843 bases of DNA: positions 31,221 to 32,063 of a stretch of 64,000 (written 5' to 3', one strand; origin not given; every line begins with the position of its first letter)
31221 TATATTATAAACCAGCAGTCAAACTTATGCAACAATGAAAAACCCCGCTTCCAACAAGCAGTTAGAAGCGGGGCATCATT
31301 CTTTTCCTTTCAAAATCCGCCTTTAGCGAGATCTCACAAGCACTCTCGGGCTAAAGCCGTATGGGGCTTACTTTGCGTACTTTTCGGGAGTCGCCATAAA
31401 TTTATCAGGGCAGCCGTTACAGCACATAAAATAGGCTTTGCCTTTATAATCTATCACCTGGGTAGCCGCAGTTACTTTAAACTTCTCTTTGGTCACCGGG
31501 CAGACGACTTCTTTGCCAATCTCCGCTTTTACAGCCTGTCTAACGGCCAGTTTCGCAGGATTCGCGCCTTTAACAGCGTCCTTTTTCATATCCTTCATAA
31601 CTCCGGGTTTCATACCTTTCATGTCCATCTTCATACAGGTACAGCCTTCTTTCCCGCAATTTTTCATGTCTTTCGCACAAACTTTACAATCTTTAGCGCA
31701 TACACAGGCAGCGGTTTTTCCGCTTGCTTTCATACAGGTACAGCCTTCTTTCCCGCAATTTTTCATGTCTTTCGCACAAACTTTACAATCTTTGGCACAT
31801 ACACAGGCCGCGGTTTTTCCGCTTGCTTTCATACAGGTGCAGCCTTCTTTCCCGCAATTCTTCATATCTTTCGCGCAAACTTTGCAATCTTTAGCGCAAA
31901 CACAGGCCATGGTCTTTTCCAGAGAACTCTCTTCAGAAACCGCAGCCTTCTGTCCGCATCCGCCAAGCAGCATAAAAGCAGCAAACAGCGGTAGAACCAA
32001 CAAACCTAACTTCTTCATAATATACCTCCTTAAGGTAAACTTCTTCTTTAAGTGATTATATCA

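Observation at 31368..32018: Metallothionein-like lipoprotein built from three 99-bp tandem repeats plus a Met-rich linker and a YHS domain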

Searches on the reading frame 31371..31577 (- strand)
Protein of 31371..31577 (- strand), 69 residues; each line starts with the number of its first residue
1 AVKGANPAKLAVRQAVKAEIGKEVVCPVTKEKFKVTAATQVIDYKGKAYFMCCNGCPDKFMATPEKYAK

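Call 48: search_dna_similar(query=window:31371-31577:-, collection=plasmids, mode=protein, max_evalue=0.001, max_rows=25)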
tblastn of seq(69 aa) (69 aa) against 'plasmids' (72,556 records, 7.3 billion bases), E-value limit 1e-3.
Records with a match: 1; places in all: 1; records where one place covers at least 80% of the query: 0.
Best place of each record, by identity: <60% 1.
By first word of the organism name: Thermomicrobium 1.
By predicted mobility (MOB-suite, as given by PLSDB): non-mobilizable 1.
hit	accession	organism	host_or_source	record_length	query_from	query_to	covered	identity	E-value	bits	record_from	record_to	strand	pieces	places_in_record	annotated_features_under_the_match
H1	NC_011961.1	Thermomicrobium roseum DSM 5159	-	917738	22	67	67%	39.1%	5e-4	43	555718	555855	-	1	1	XdhC family protein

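Call 49: find_homologous_proteins(query=window:31371-31577:-, max_evalue=0.001)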
Query seq(69 aa) (69 aa): 3 proteins with E <= 0.001 among 3 candidates.
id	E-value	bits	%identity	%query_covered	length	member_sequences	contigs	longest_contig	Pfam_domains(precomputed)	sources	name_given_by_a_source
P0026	1.6e-24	102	76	94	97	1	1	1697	PF04945.20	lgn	-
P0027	2.1e-24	102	78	91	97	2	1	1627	PF04945.20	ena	-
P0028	1.6e-23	99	74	93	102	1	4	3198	PF04945.20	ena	-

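Call 51: find_encoding_contigs(protein=P0028, flank=4000, max_places=3)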
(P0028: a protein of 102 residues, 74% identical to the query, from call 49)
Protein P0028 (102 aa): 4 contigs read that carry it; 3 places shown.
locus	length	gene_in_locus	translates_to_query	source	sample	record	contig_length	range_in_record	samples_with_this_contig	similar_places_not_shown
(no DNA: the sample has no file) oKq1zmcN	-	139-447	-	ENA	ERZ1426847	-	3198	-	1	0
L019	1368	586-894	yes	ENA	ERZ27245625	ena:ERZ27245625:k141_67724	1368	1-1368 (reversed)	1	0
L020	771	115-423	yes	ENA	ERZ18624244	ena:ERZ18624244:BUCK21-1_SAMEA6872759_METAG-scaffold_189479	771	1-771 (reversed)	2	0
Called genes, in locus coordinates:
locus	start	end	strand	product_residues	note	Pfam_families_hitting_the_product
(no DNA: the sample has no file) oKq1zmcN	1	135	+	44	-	?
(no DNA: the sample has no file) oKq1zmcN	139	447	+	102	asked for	PF04945:YHS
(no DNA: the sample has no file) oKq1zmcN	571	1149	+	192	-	PF00254:FKBP_C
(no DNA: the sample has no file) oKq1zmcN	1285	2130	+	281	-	PF01226:Form_Nir_trans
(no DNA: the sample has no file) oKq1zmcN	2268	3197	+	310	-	?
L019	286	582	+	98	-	-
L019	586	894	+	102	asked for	PF04945:YHS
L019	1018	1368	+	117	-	?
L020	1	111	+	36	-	?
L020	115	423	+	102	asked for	PF04945:YHS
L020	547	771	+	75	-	?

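Call 60: find_homologous_proteins(query=A2, max_evalue=0.001)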
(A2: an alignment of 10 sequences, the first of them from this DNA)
Query A2 (10 sequences) (62 aa, profile of the alignment): 673 proteins with E <= 0.001 among 926 candidates; the best 120 are listed.
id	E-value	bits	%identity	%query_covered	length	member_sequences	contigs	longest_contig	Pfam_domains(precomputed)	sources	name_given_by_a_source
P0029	3.7e-33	131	49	98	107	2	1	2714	PF08394.17,PF06467.21,PF04945.20,PF24273.2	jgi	jgi:Cu+-exporting ATPase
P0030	6.5e-29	118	69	82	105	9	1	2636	PF04945.20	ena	-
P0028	7.0e-29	117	75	100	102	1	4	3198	PF04945.20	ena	-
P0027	1.9e-28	116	78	100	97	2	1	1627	PF04945.20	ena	-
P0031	2.0e-28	116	62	97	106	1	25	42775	PF04945.20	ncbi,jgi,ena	-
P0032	3.1e-28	115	60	97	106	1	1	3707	PF04945.20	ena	-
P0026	1.9e-26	110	76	100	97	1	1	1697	PF04945.20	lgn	-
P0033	1.6e-25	107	58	100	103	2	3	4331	PF04945.20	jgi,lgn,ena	-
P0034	2.6e-25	106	61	100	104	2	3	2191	PF04945.20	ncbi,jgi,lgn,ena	ncbi:MAG: hypothetical protein WCI43_09120 [Candidatus Firestonebacteria bacterium]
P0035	2.7e-25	106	62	97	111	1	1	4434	PF04945.20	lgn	-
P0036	3.6e-25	106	58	97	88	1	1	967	PF04945.20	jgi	jgi:YHS domain-containing protein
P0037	5.3e-25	105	65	97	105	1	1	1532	PF04945.20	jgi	jgi:YHS domain-containing protein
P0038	3.2e-24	103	59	98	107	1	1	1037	PF04945.20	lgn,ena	-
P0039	9.8e-24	101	57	94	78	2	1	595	PF04945.20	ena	-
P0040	1.0e-23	101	56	92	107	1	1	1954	PF04945.20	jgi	jgi:YHS domain-containing protein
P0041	1.2e-23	101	57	98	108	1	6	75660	PF04945.20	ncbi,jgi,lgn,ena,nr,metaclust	ncbi:MAG: hypothetical protein A2252_09790 [Elusimicrobia bacterium RIFOXYA2_FULL_39_19]|nr:MAG: hyp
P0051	5.6e-22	95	54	84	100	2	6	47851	PF04945.20,PF24273.2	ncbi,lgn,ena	ncbi:MAG: YHS domain-containing protein [Planctomycetota bacterium]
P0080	5.1e-20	89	60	77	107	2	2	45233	PF04945.20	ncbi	ncbi:MAG: YHS domain-containing protein [candidate division WOR-3 bacterium]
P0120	1.4e-13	68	45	77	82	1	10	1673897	PF04945.20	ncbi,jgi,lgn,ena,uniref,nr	ncbi:hypothetical protein A2276_02050 [candidate division WOR-1 bacterium RIFOXYA12_FULL_43_27]|unir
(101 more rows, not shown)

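Call 62: find_encoding_contigs(protein=P0041, flank=6000, max_places=1)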
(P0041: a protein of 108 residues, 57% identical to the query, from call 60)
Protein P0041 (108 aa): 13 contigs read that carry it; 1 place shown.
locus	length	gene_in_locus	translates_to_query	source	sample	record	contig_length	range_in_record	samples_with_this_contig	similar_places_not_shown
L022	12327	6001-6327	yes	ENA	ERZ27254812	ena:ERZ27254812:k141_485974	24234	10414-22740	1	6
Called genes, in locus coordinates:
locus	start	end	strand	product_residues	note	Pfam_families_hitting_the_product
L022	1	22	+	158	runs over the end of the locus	PF02915:Rubrerythrin (weak)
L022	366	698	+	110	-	PF07883:Cupin_2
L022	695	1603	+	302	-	PF00890:FAD_binding_2 (faint), PF01134:GIDA (faint), PF01946:Thi4 (faint), PF03486:HI0933_like (faint), PF07992:Pyr_redox_2, PF12831:FAD_oxidored (weak), PF13738:Pyr_redox_3, PF00070:Pyr_redox, +1 more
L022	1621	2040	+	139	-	PF00210:Ferritin, PF02915:Rubrerythrin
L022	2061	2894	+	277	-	PF23023:Anti-Pycsar_Apyc1, PF00753:Lactamase_B (weak), PF12706:Lactamase_B_2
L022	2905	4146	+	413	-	PF00266:Aminotran_5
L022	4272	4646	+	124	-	PF01592:NifU_N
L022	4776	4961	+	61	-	-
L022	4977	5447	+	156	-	PF02635:DsrE (faint), PF13686:DrsE_2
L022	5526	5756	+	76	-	PF01206:TusA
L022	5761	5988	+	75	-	-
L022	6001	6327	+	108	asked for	PF04945:YHS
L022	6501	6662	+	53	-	-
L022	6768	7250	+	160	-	PF07883:Cupin_2, PF25164:CoiA_N (weak)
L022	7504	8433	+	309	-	PF03547:Mem_trans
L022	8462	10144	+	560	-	PF01558:POR, PF02776:TPP_enzyme_N, PF01855:POR_N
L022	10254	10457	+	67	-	-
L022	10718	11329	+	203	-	-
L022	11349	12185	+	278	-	PF02775:TPP_enzyme_C, PF12367:PFO_beta_C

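Call 63: find_encoding_contigs(protein=P0051, flank=6000, max_places=1)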
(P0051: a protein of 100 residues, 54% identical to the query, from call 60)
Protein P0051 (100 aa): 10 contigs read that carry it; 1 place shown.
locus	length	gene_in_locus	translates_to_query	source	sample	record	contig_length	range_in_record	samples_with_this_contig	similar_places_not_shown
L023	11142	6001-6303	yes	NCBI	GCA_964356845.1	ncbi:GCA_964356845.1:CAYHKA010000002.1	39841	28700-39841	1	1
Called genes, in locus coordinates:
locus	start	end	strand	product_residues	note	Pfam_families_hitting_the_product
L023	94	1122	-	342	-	PF00154:RecA_N, PF06745:ATPase (weak), PF08423:Rad51, PF27531:MT3502_N (weak), PF21096:RecA_C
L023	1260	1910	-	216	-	PF10469:AKAP7_NLS, PF02834:LigT_PEase, PF13563:2_5_RNA_ligase2, PF02834:LigT_PEase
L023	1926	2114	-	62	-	PF10133:CooT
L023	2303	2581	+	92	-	PF02416:TatA_B_E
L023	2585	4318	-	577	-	PF03485:Arg_tRNA_synt_N, PF00750:tRNA-synt_1d, PF05746:DALR_1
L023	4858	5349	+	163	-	-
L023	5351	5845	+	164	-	-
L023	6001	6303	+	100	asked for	PF04945:YHS, PF24273:TRASH_HVO_1752_C (weak)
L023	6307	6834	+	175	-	PF02915:Rubrerythrin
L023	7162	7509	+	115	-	PF00210:Ferritin, PF02915:Rubrerythrin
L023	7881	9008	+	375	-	PF12900:Pyridox_ox_2 (weak), PF01243:PNPOx_N (weak), PF12900:Pyridox_ox_2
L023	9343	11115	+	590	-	PF01558:POR, PF01855:POR_N, PF17147:PFOR_II (weak)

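Call 64: find_encoding_contigs(protein=P0120, flank=6000, max_places=1)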
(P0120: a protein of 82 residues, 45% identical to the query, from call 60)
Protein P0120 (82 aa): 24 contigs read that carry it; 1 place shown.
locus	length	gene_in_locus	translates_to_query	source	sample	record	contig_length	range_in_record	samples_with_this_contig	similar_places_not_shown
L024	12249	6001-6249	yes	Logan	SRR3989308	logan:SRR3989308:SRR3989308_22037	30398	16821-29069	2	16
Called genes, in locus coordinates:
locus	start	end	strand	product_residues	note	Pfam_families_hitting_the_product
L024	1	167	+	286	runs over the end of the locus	PF02775:TPP_enzyme_C, PF12367:PFO_beta_C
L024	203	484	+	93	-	PF02583:Trns_repr_metal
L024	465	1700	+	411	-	PF02321:OEP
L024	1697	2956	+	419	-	PF13115:YtkA (weak), PF25954:Beta-barrel_RND_2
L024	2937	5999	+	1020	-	PF00873:ACR_tran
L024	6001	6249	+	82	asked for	PF04945:YHS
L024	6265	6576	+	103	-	PF21621:MPI_cupin_dom (weak), PF02311:AraC_binding, PF07883:Cupin_2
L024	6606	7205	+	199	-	PF01625:PMSR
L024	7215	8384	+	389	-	PF04945:YHS, PF03773:ArsP_1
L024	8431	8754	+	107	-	-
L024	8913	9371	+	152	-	PF12697:Abhydrolase_6 (weak), PF00561:Abhydrolase_1, PF12146:Hydrolase_4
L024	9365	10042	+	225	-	PF01209:Ubie_methyltran, PF00398:RrnaAD (faint), PF13489:Methyltransf_23, PF05175:MTS (weak), PF13847:Methyltransf_31, PF08241:Methyltransf_11, PF08242:Methyltransf_12, PF13649:Methyltransf_25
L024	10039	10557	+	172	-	PF08534:Redoxin, PF00578:AhpC-TSA, PF00085:Thioredoxin, PF13098:Thioredoxin_2, PF13905:Thioredoxin_8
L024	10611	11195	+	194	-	-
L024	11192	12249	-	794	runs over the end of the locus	?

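Call 65: search_protein_families(library=ncbifam, proteins=[L024:203-484:+, L024:465-1700:+, L024:1697-2956:+, L024:2937-5999:+, L024:7215-8384:+, L024:6001-6249:+], max_evalue=0.00001)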
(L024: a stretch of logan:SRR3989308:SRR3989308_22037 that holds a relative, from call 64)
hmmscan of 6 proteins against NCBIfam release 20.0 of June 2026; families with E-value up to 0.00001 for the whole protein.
L024:203-484:+ (93 aa): 3 families
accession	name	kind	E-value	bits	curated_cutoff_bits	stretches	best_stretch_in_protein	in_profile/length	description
NF052430.1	repress_RicR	exception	2.9e-21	75.9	175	1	12-84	7-79/93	copper-sensing transcriptional repressor RicR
NF008464.0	PRK11352.1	equivalog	1.2e-12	48.1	133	1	10-88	5-84/91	formaldehyde-responsive transcriptional repressor FrmR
NF011613.0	PRK15039.1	equivalog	9.3e-10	39.1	138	1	11-72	6-67/90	Ni(II)/Co(II)-binding transcriptional repressor RcnR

L024:465-1700:+ (411 aa): 3 families
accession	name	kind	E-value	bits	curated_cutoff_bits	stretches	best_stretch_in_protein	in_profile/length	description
TIGR01844.1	type_I_sec_TolC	subfamily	1e-17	64.3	225.15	1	25-403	2-394/414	TolC family outer membrane protein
NF045679.1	DiMtlExpIhpA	equivalog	6.9e-07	28.3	650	0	132-408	138-414/424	divalent metal ion exporter subunit IhpA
NF007002.0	PRK09465.1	equivalog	8.6e-06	24.5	495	1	18-202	16-204/460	outer membrane channel protein TolC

L024:1697-2956:+ (419 aa): 3 families
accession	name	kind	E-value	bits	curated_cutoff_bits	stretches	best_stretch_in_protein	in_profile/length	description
TIGR00999.1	8a0102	subfamily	6.7e-15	54.9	319.3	1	241-391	126-271/271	CzcB/NccB family metal efflux transporter periplasmic adaptor subunit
NF007303.0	PRK09783.1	subfamily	6.2e-14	51.2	390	1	241-407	248-409/414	copper/silver efflux system membrane fusion protein CusB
TIGR01730.1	RND_mfp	subfamily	1.1e-11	44.3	94.9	1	244-391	171-314/322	efflux RND transporter periplasmic adaptor subunit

L024:2937-5999:+ (1020 aa): 12 families
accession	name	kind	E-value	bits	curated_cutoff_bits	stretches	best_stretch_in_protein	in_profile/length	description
TIGR00914.1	2A0601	subfamily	0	1058.6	701.45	1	1-1015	1-1035/1051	CusA/CzcA family heavy metal efflux RND transporter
NF033617.1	RND_permease_2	subfamily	4.5e-155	518.2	1250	1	8-1016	3-1008/1009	multidrug efflux RND transporter permease subunit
NF000282.2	RND_permease_1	subfamily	4.2e-113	379.2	1250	1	10-1015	5-1027/1029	multidrug efflux RND transporter permease subunit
TIGR00915.1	2A0602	subfamily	3.6e-93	313.2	940.35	1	9-1014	5-1027/1050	efflux RND transporter permease subunit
NF007905.0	PRK10614.1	equivalog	1.7e-88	297.4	1774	1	5-1015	3-1008/1025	multidrug efflux RND transporter permease subunit MdtC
NF007798.0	PRK10503.1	equivalog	2.2e-83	280.5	1584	1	10-1013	17-1020/1040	MdtB/MuxB family multidrug efflux RND transporter permease subunit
NF007133.0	PRK09579.1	equivalog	6.6e-83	278.9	1763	1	7-1015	5-1002/1017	multidrug efflux RND transporter permease subunit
NF007131.0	PRK09577.1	equivalog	2.2e-70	237.5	1768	1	10-1013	6-1020/1045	multidrug efflux RND transporter permease subunit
NF007842.1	PRK10555.1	equivalog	1e-56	192.4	1854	2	8-495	4-499/1036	multidrug efflux RND transporter permease AcrD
NF000037.1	RND_perm_OqxB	exception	4.6e-56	190.3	2200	2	10-517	8-525/1050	multidrug efflux RND transporter permease subunit OqxB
NF011706.2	PRK15127.1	equivalog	4.5e-53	180.4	2150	2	9-499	5-503/1049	multidrug efflux RND transporter permease subunit AcrB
TIGR00921.1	2A067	subfamily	4.2e-10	38.3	351.9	1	336-500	196-354/733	hydrophobe/amphiphile efflux-3 (HAE3) family transporter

L024:7215-8384:+ (389 aa): 2 families
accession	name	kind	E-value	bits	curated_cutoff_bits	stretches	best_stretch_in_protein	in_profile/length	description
NF033936.1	CuZnOut_SO0444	equivalog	6.1e-27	94.7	300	1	102-388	8-312/351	SO_0444 family Cu/Zn efflux transporter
NF040736.1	efflux_SaoE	equivalog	3.3e-24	85.8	325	1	96-388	12-297/352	efflux transporter SaoE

L024:6001-6249:+ (82 aa): 0 families

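Call 67: find_encoding_contigs(protein=P0080, flank=6000, max_places=2)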
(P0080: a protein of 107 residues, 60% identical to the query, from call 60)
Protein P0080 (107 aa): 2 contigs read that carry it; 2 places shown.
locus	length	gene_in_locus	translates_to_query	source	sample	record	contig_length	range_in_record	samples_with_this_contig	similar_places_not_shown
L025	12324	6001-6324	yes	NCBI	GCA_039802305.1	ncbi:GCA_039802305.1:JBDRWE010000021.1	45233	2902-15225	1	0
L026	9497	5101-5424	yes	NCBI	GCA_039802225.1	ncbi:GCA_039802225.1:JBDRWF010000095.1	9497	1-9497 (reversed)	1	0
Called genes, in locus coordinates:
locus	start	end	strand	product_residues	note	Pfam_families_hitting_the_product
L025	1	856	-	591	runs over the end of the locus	PF13517:FG-GAP_3 (faint), PF01839:FG-GAP (faint), PF18962:Por_Secre_tail (faint)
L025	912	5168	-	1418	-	PF12396:DUF3659 (faint), PF13860:FlgD_ig, PF18962:Por_Secre_tail (weak)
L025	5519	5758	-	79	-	-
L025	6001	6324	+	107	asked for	PF04945:YHS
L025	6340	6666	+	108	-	PF00873:ACR_tran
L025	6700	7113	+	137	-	PF02082:Rrf2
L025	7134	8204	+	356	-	PF00586:AIRS, PF02769:AIRS_C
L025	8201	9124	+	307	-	PF03773:ArsP_1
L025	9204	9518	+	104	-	PF13545:HTH_Crp_2 (weak), PF01022:HTH_5, PF12840:HTH_20, PF01978:TrmB (weak)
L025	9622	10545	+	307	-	PF00291:PALP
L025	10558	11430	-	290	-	PF00892:EamA, PF03151:TPT (faint), PF00892:EamA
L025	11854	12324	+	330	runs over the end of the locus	PF26550:Tricorn_2nd, PF00930:DPPIV_N (faint), PF26549:Tricorn_N, PF26550:Tricorn_2nd, PF26549:Tricorn_N, PF07676:PD40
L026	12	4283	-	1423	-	PF12396:DUF3659 (faint), PF13860:FlgD_ig, PF18962:Por_Secre_tail (weak)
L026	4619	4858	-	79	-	-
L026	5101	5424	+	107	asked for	PF04945:YHS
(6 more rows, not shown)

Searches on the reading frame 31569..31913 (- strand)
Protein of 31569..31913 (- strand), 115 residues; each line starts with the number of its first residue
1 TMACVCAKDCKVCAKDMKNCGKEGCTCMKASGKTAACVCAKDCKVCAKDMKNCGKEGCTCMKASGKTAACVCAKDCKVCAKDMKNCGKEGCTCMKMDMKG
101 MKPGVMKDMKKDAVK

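Call 27: search_protein_representatives(protein=window:31569-31913:-)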
Query: 115 residues. Proteins with E-value up to 0.001 (for the whole library): 9; up to 1e-10: 2; up to 1e-30: 0. The best 9 are listed.
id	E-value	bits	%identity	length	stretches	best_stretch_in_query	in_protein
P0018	1.5e-13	67.2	64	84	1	19-77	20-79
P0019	6.0e-11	58.9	34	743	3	10-82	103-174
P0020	1.5e-08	51.2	52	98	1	17-70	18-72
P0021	6.1e-08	49.2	24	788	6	6-97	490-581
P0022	7.2e-06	42.5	25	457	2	6-113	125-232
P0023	2.2e-05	41.0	38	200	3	9-89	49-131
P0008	4.5e-05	39.9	68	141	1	66-102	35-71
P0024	1.2e-04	38.5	39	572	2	30-88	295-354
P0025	4.1e-04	36.8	47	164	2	4-91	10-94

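Call 82: search_solved_structures(query=window:31569-31913:-, max_evalue=10, show_alignments=2)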
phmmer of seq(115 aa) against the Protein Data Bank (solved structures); distinct sequences matched with E-value up to 10: 0.

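Call 83: search_protein_families(library=pfam, proteins=[window:31569-31913:-, P0020], max_evalue=10)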
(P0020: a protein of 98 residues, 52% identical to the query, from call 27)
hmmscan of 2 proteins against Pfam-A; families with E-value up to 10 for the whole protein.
seq(115 aa): 1 family
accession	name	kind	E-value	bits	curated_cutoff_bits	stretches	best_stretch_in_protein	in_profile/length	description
PF13538.12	UvrD_C_2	-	0.12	12.7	27.4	0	26-50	6-30/52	UvrD-like helicase C-terminal domain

P0020 (98 aa): 1 family
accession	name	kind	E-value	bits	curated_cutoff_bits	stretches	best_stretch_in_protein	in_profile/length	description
PF08139.17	LPAM_1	-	0.41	11.6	20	1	11-21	7-17/18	Prokaryotic membrane lipoprotein lipid attachment site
